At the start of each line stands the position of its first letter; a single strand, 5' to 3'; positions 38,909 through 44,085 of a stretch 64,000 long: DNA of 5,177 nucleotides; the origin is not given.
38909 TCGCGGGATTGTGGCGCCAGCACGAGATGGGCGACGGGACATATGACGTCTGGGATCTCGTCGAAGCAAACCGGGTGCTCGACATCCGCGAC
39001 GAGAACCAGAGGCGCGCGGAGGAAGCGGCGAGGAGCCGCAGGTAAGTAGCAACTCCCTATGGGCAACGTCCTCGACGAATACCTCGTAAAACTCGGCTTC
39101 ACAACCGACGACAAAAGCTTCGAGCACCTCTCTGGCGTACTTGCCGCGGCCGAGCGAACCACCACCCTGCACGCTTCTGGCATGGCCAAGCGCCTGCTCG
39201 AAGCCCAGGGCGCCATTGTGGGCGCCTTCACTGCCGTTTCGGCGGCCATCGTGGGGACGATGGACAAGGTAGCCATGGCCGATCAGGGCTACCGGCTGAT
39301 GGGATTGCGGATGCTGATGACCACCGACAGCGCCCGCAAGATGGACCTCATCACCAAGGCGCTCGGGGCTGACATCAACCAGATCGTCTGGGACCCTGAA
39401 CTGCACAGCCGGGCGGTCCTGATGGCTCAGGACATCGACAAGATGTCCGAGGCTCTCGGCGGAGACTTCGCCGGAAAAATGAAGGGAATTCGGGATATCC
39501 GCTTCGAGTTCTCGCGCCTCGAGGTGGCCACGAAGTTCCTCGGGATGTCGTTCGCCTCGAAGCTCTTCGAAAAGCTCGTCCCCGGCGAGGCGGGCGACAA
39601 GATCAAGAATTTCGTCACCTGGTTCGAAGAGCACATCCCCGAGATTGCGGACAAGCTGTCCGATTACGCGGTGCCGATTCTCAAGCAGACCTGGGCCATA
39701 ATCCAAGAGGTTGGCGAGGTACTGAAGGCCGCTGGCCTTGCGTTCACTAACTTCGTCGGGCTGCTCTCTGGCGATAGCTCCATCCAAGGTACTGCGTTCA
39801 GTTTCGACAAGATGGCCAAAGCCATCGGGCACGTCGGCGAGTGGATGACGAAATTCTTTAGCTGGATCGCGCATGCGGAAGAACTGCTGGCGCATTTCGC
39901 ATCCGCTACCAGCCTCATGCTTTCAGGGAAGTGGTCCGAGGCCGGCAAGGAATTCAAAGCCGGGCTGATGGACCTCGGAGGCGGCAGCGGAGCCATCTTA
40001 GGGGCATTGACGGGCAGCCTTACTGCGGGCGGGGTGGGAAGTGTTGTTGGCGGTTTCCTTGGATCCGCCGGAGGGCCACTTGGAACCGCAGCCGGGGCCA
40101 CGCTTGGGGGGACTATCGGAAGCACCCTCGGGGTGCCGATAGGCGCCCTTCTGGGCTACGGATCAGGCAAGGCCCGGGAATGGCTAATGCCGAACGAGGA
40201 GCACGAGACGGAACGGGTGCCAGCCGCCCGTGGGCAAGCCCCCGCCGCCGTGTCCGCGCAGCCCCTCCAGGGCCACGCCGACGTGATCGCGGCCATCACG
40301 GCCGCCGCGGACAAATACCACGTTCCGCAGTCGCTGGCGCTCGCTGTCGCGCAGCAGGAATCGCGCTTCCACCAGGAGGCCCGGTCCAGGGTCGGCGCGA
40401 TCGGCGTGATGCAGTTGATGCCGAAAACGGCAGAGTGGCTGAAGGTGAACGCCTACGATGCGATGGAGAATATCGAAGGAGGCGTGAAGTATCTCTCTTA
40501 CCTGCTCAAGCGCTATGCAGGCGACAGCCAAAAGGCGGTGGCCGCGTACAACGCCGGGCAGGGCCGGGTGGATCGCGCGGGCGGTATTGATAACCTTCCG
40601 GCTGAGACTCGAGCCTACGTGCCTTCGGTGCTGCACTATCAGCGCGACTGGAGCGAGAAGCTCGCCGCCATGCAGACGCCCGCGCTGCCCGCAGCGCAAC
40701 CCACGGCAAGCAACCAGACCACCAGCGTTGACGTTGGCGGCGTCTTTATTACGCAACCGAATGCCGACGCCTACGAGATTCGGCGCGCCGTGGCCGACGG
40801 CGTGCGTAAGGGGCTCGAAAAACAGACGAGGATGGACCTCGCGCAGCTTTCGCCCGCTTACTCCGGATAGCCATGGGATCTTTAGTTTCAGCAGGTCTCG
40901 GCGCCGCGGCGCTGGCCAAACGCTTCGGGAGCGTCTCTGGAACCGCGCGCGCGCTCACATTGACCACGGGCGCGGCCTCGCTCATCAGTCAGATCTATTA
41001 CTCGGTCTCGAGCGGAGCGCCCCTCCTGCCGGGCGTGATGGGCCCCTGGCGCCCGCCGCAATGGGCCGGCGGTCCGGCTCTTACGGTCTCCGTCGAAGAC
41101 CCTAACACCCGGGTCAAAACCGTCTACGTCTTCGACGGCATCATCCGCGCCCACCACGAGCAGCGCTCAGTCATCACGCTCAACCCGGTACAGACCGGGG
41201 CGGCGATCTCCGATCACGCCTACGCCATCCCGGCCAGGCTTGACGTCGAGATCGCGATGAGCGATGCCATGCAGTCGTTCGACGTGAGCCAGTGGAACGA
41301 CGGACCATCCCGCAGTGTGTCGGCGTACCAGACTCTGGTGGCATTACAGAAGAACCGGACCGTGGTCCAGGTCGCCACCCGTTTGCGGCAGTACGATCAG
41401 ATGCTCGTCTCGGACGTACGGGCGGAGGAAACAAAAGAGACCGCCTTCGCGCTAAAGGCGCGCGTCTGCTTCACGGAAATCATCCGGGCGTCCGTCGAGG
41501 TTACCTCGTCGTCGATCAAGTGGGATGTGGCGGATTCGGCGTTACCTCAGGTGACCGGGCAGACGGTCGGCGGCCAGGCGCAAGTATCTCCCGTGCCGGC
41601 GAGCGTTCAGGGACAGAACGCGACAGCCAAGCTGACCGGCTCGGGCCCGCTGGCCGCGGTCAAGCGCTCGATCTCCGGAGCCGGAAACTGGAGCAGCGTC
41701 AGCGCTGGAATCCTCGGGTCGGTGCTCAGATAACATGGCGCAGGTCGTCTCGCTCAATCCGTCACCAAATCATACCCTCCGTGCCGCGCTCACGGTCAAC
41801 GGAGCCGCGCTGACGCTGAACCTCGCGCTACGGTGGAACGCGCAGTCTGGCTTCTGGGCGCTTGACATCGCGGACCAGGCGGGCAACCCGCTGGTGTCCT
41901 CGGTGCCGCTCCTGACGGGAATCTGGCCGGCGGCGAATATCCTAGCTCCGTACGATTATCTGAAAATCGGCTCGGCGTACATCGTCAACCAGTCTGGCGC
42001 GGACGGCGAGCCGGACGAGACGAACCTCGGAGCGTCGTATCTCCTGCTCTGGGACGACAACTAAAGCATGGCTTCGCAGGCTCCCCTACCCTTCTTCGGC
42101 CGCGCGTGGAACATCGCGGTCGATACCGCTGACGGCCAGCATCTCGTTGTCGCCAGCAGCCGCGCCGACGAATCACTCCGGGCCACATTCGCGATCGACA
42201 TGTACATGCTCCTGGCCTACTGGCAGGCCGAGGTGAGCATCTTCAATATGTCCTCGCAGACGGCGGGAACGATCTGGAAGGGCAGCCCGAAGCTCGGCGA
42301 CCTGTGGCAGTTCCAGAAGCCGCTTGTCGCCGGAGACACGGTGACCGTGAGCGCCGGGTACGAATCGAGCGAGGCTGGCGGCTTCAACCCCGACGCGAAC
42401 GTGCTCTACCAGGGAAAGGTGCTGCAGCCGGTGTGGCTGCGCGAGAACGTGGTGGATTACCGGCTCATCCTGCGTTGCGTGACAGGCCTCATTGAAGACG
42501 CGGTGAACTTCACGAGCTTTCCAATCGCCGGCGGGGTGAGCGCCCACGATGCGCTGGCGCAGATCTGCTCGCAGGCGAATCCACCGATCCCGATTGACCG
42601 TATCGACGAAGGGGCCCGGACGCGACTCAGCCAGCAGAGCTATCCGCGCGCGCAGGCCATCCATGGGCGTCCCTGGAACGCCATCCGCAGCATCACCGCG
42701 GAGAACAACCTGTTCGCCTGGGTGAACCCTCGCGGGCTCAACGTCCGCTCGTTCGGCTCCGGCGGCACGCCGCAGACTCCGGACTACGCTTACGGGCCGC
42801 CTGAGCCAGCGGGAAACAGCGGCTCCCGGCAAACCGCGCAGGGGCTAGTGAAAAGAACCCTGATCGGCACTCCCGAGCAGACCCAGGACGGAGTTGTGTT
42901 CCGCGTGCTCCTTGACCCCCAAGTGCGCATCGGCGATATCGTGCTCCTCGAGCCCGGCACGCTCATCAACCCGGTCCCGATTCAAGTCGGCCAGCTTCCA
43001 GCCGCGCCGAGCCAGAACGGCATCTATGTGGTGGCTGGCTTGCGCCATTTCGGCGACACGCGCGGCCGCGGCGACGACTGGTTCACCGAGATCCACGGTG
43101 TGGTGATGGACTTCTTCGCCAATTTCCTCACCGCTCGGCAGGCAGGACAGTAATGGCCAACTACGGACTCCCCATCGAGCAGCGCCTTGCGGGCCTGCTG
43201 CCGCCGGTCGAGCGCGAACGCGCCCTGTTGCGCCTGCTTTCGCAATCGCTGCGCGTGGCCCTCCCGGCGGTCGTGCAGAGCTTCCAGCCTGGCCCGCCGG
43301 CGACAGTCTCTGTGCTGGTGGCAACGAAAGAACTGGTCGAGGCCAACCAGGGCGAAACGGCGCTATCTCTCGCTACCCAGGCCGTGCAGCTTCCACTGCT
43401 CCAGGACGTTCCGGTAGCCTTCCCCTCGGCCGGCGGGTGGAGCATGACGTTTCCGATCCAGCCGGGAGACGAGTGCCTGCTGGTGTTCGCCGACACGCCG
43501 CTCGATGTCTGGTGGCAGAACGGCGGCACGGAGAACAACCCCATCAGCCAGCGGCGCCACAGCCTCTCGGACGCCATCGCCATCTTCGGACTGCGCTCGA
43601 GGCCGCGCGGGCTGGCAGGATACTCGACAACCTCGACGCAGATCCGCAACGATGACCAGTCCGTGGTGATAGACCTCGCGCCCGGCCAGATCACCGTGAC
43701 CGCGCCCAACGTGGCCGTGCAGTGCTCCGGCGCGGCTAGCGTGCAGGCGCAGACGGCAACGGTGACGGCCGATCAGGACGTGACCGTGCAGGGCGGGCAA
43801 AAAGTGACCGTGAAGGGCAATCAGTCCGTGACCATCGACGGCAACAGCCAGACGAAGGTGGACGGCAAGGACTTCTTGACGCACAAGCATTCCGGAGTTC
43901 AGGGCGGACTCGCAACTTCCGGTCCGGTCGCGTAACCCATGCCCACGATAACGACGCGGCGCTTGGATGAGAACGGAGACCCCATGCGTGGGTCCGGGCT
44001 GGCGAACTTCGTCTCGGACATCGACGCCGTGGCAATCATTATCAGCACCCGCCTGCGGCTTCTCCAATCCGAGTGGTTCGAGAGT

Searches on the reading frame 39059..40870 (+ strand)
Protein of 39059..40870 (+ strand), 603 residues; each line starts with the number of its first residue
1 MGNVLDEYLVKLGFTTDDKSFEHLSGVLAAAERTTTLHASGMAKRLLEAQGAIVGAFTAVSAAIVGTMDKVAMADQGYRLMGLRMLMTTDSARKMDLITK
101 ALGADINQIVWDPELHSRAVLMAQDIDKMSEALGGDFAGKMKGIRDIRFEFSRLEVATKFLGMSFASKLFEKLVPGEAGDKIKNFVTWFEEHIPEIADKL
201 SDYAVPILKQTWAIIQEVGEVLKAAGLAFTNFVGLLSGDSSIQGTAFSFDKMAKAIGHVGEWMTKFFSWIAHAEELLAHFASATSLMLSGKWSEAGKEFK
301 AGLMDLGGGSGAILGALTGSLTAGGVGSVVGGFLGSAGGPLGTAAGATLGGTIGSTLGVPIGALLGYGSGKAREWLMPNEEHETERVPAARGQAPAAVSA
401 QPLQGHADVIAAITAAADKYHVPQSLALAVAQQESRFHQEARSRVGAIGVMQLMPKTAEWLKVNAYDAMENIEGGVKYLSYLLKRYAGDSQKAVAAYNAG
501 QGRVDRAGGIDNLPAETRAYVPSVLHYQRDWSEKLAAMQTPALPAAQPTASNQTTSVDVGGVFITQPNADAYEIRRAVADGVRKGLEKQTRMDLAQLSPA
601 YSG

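Call 10: search_protein_families(library=phrogs, proteins=[window:39059-40870:+], max_evalue=0.001)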
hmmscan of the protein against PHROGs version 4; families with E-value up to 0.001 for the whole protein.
window:39059-40870:+ (603 aa): 22 families
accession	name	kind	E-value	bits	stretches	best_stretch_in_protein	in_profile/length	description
phrog_2013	-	tail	5.7e-38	132.1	1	412-577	471-637/657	lytic tail protein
phrog_669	-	lysis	3.3e-33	115.2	1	396-567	908-1088/1946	endolysin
phrog_28014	-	unknown function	3.8e-24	86.6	1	406-535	30-162/224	-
phrog_342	-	head and packaging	5.3e-21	75.4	1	411-555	17-172/1235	internal virion protein with endolysin domain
phrog_13449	-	other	1.1e-20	75.3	1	409-563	7-154/269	transglycosylase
phrog_14342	-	tail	1.2e-20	75.3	1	404-527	136-271/272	lytic tail fiber protein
phrog_28504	-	tail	8.1e-17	62.2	1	395-524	219-356/597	lytic tail fiber protein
phrog_2533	-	unknown function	3.2e-15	56.3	1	416-532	752-872/1130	-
phrog_32437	-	unknown function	4.5e-14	53.8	1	407-509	70-178/205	-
phrog_10475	-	lysis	5.6e-11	42.8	1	437-545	303-403/700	endolysin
phrog_12507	-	other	6.6e-09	37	1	413-504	14-108/260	transglycosylase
phrog_21776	-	other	2.6e-08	34.9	1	407-502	92-211/238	transglycosylase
phrog_1506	-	tail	2.8e-08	33.3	1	411-542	672-805/1269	tail length tape measure protein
phrog_167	-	tail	1.5e-07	30.5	1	56-364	442-725/1555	tail length tape measure protein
phrog_21143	-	tail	9e-07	28.6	1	414-522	9-120/576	lytic tail fiber protein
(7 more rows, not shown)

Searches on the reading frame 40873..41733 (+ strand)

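Call 10: search_protein_families(library=phrogs, proteins=[window:40873-41733:+], max_evalue=0.001)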
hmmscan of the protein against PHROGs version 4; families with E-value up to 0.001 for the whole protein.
window:40873-41733:+ (286 aa): 3 families
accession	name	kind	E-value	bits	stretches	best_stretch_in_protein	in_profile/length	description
phrog_817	-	tail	7.4e-31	108.2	1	84-248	17-190/200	tail fiber protein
phrog_1517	-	lysis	8.2e-08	33.2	1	96-266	25-181/202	endolysin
phrog_29701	-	unknown function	0.00025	21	1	71-129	10-68/375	-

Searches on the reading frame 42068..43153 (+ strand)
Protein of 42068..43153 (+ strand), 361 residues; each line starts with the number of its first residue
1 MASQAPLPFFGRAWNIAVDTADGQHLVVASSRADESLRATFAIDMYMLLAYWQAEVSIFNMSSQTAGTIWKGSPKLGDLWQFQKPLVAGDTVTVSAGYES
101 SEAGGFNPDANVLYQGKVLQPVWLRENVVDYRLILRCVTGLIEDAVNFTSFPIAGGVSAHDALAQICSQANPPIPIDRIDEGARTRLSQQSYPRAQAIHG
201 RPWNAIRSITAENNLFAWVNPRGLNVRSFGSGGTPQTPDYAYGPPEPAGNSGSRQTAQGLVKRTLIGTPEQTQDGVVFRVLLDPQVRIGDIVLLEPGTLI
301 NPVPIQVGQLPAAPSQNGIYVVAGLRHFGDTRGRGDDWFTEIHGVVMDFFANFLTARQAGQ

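Call 10: search_protein_families(library=phrogs, proteins=[window:42068-43153:+], max_evalue=0.001)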
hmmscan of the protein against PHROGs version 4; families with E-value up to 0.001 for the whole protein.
window:42068-43153:+ (361 aa): 2 families
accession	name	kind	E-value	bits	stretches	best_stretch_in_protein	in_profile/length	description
phrog_196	-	tail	4.9e-37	128.7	1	9-346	84-360/536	baseplate hub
phrog_20677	-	unknown function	1.1e-17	64.7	1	9-226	161-345/631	-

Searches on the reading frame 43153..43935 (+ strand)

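Call 10: search_protein_families(library=phrogs, proteins=[window:43153-43935:+], max_evalue=0.001)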
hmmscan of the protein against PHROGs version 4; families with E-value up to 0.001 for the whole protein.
window:43153-43935:+ (260 aa): 1 family
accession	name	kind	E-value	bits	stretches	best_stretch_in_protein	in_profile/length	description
phrog_20516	-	unknown function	1e-05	26.5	1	195-256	16-80/82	-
